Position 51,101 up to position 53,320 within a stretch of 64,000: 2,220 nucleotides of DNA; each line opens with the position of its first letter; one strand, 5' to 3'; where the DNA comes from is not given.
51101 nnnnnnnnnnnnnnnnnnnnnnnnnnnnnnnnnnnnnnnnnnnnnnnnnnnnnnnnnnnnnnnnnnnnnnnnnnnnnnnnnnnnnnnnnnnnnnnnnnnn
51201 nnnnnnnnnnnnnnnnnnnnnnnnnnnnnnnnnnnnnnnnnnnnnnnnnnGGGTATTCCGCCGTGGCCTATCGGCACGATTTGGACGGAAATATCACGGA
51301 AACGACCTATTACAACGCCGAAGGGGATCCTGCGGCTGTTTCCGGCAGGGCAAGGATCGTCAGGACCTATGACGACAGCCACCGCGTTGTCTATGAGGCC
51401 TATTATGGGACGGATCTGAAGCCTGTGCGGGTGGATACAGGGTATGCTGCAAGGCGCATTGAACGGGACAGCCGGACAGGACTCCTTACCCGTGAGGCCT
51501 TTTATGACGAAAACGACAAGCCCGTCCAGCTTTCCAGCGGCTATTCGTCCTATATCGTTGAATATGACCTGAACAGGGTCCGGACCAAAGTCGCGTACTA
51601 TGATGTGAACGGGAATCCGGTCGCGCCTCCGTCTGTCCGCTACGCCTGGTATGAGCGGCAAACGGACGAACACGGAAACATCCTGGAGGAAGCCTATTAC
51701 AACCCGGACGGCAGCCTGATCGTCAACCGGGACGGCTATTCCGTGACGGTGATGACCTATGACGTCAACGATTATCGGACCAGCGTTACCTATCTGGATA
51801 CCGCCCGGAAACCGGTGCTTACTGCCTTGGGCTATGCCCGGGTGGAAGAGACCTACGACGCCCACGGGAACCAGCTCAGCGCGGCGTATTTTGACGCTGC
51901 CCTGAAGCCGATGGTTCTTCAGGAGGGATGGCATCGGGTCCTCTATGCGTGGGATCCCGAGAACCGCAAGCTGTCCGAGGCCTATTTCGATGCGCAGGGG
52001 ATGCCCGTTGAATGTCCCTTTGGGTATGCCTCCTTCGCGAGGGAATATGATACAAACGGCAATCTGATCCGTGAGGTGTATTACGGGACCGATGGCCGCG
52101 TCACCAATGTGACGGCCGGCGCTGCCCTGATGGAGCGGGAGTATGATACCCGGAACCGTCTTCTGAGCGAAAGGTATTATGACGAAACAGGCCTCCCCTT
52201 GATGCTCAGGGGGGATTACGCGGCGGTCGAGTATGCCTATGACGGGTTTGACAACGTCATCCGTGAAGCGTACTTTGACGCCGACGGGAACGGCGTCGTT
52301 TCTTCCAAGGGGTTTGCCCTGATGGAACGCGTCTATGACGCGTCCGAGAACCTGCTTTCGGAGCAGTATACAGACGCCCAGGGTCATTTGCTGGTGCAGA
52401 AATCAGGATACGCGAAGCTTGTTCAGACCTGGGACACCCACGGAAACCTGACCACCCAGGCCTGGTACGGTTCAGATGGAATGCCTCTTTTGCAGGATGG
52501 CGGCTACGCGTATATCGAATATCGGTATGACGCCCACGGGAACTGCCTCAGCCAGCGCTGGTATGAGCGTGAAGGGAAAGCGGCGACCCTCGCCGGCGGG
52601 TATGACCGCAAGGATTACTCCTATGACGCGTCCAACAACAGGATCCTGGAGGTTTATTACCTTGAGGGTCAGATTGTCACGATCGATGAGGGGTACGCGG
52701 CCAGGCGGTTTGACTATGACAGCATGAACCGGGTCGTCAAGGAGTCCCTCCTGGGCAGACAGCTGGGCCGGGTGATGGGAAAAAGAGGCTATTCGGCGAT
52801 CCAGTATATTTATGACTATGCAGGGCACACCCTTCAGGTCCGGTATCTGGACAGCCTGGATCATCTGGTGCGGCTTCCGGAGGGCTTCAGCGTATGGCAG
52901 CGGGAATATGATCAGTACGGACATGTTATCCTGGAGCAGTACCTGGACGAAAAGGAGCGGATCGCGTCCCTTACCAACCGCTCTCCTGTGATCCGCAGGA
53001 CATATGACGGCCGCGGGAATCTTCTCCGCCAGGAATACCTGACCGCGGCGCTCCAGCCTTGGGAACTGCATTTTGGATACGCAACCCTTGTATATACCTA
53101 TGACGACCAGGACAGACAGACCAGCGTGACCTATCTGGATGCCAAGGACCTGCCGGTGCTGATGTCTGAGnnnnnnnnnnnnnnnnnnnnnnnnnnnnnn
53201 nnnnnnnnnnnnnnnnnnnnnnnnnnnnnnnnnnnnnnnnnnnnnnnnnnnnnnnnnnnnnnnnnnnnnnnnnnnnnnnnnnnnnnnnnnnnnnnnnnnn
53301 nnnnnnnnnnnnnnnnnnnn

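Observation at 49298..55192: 1964-aa secreted protein of about 50-60 tandem 32-residue repeats between the BY-kinase and the LCP ligase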

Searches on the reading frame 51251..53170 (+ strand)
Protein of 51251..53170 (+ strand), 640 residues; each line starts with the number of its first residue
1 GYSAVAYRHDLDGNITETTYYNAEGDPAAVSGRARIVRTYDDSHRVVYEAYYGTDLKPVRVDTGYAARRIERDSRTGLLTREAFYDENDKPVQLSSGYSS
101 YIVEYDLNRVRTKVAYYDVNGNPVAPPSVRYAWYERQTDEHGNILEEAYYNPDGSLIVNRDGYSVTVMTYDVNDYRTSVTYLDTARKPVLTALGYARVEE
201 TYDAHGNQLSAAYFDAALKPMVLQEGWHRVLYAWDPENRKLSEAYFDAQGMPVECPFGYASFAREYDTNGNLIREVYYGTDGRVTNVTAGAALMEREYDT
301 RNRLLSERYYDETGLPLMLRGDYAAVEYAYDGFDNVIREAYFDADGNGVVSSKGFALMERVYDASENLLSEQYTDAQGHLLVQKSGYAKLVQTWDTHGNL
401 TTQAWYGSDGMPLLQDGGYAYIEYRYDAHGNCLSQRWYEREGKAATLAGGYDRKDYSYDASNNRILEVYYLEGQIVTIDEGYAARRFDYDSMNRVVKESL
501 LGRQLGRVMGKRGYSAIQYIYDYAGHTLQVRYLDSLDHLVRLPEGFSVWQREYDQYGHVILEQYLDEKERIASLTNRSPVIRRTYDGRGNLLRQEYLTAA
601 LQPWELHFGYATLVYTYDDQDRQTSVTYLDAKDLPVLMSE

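Call 52: predict_structure(alignment_id=A5)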
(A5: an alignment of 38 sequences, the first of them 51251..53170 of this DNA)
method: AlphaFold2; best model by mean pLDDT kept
length: 640 residues; sequences in the alignment: 38
mean_pLDDT: 95.9   pTM: 0.75
mean pLDDT of the five models: 95.9, 95.5, 95.4, 94.9, 95.0
residues with pLDDT >= 90: 597; 70-90: 41; 50-70: 1; < 50: 1
segments of 3 or more residues with pLDDT < 50: none
pLDDT, mean of each block of 10 residues (from residue 1): 93 94 92 95 95 96 95 93 97 96 95 98 94 97 97 96 97 97 98 95 97 98 95 97 97 96 97 98 92 97 98 95 97 97 97 98 97 98 96 97 97 94 97 98 94 98 98 97 98 97 97 98 96 98 96 96 97 91 96 96 92 95 94 82
secondary structure, 60 per line:
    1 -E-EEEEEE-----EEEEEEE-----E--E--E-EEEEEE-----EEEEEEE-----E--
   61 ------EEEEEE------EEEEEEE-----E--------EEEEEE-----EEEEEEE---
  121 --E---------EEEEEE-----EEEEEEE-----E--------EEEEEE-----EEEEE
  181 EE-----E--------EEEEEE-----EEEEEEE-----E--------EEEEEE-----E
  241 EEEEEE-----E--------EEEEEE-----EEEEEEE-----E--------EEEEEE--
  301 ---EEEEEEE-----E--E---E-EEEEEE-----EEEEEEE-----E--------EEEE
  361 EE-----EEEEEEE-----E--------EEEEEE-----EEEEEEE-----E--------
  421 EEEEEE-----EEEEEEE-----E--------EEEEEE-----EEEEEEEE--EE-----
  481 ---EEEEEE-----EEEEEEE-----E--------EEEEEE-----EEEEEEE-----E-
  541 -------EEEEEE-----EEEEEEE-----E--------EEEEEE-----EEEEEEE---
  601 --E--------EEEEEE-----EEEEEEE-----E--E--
elements in order: E4-9 E15-21 E35-40 E46-52 E67-72 E79-85 E100-105 E111-117 E133-138 E144-150 E165-170 E176-182 E197-202 E208-214 E229-234 E240-246 E261-266 E272-278 E293-298 E304-310 E325-330 E336-342 E357-362 E368-374 E389-394 E400-406 E421-426 E432-438 E453-458 E464-471 E484-489 E495-501 E516-521 E527-533 E548-553 E559-565 E580-585 E591-597 E612-617 E623-629
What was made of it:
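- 51251..53746 (+): Strict-period core: 26 units of 32 (once 31, once 33) residues, residues 652-1483. Model 1 (residues 652-1291) has pLDDT 95.9, with one hairpin (6- and 7-residue strands) plus an extended linker per unit (call 52).
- pLDDT is 95.9 and pTM 0.75 for residues 652-1291, with one hairpin per unit (call 52).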

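Call 54: fold_search(model_id=the predicted structure, library=pdb)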
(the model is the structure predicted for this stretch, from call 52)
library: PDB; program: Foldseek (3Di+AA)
matches with E <= 10: 719; with E <= 0.001: 73
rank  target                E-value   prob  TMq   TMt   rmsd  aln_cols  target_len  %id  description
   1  7q97_A                2.3e-24  1.00  0.13  0.08  35.4       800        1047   16  Structure of the bacterial type VI secretion system effector RhsA. (released 2021-12-22)
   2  8qja_D                1.7e-22  1.00  0.14  0.10  38.2       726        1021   17  T6SS-linked Rhs repeat protein - Advenella mimigardefordensis VgrG-Rhs core (released 2024-09-25)
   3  8qja_B                1.8e-22  1.00  0.18  0.12  38.6       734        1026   16  T6SS-linked Rhs repeat protein - Advenella mimigardefordensis VgrG-Rhs core (released 2024-09-25)
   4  7pq5                  2.1e-22  1.00  0.20  0.13  39.6       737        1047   15  Photorhabdus laumondii T6SS-associated Rhs protein carrying the Tre23 toxin domain (released 2021-12-01)
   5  8qja_A                4.3e-22  1.00  0.19  0.13  38.1       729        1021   15  T6SS-linked Rhs repeat protein - Advenella mimigardefordensis VgrG-Rhs core (released 2024-09-25)
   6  8qja_C                5.4e-22  1.00  0.21  0.14  36.7       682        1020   17  T6SS-linked Rhs repeat protein - Advenella mimigardefordensis VgrG-Rhs core (released 2024-09-25)
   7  8uxt                  1.5e-21  1.00  0.19  0.09  39.0       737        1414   15  Acinetobacter baumannii Tse15 Rhs effector, toxin cleavage mutant (D1369N, D1391N) (released 2024-10-09)
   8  8uy4_A                8.1e-21  1.00  0.22  0.11  37.5       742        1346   15  Acinetobacter baumannii Tse15 Rhs effector (released 2024-10-09)
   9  8qjc                  2.9e-20  1.00  0.20  0.13  38.8       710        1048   14  T6SS-linked Rhs repeat protein - Salmonella bongori Rhs-core domain with toxin domain (released 2024-09-25)
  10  8qjb_A                6.5e-20  1.00  0.14  0.09  38.1       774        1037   14  T6SS-linked Rhs repeat protein - Salmonella bongori Rhs-core domain extended N-terminus (released 2024-09-25)
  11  8qjd_B                6.5e-20  1.00  0.11  0.08  36.1       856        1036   14  T6SS-linked Rhs repeat protein - Salmonella bongori Rhs-core domain (released 2024-09-25)
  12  8cp6_B                2.1e-19  1.00  0.22  0.14  36.8       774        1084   15  Type six secretion system exported effector 5 (Tse5) (released 2023-12-06)
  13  8h8b                  7.6e-19  1.00  0.17  0.12  37.9       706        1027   15  Type VI secretion system effector RhsP in its pre-autoproteolysis and monomeric form (released 2023-01-18)
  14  9ifo_A                1.5e-18  1.00  0.19  0.09  39.4       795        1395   15  Structure of Teneurin-Like Protein (TLP) (released 2026-03-11)
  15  8h8a_A                3.9e-17  1.00  0.15  0.11  39.6       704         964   16  Type VI secretion system effector RhsP in its post-autoproteolysis and monomeric form (released 2023-01-18)
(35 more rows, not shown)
